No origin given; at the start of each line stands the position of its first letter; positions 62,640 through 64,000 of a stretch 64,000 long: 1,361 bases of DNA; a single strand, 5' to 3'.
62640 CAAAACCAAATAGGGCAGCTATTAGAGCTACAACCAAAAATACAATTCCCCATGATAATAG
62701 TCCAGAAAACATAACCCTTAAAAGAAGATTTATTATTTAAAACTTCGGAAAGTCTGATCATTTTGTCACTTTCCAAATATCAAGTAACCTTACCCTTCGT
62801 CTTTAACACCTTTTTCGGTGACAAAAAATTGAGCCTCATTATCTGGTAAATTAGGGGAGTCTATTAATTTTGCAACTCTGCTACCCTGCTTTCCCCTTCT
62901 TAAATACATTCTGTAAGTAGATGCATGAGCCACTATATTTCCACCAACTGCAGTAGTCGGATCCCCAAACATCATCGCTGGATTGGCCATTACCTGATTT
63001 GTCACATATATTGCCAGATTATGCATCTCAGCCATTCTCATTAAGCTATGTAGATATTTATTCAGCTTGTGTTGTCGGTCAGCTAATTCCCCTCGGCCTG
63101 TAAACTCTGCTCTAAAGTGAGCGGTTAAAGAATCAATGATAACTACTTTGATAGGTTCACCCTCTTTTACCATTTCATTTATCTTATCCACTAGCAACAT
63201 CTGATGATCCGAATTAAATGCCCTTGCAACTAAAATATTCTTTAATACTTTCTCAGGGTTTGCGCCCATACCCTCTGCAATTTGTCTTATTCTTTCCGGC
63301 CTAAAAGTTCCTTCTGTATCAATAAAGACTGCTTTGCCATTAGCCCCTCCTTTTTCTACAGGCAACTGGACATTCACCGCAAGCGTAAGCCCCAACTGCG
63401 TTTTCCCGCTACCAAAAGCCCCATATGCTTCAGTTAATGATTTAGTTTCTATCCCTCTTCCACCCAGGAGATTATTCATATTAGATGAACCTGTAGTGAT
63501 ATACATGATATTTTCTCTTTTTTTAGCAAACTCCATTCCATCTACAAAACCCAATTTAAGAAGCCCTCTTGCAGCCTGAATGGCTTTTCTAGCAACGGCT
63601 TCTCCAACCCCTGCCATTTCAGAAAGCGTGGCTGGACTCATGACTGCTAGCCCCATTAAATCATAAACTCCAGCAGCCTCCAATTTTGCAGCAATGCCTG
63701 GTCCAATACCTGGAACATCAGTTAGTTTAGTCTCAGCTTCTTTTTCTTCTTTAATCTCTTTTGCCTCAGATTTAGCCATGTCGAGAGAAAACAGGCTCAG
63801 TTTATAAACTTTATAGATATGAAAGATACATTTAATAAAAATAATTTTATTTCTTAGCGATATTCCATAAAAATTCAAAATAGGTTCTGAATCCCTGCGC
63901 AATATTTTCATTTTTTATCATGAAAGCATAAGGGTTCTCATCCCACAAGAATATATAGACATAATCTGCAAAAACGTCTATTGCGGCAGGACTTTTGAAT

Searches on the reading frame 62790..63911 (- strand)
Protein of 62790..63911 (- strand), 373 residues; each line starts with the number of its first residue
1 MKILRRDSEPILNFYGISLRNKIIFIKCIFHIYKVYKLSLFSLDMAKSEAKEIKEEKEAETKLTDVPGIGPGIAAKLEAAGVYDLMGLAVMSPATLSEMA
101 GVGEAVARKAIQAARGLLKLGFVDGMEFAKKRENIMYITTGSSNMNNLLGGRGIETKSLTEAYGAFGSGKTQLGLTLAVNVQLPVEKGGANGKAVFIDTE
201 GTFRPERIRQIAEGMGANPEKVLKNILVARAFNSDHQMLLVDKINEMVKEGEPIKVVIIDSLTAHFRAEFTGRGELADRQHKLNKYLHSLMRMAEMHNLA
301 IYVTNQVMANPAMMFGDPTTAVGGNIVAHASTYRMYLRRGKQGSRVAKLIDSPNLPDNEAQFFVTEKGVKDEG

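Call 67: find_encoding_contigs(protein=window:62790-63779:-, flank=10000, max_places=4)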
Protein window:62790-63779:- (329 aa): no gene with exactly this product is on record in the collection.

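Call 68: find_encoding_contigs(protein=window:62790-63911:-, flank=10000, max_places=4)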
Protein window:62790-63911:- (373 aa): no gene with exactly this product is on record in the collection.
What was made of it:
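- Tried and rejected: Extending the genome beyond the window through RadA look-ups: the protein is not on record (calls 67, 68).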
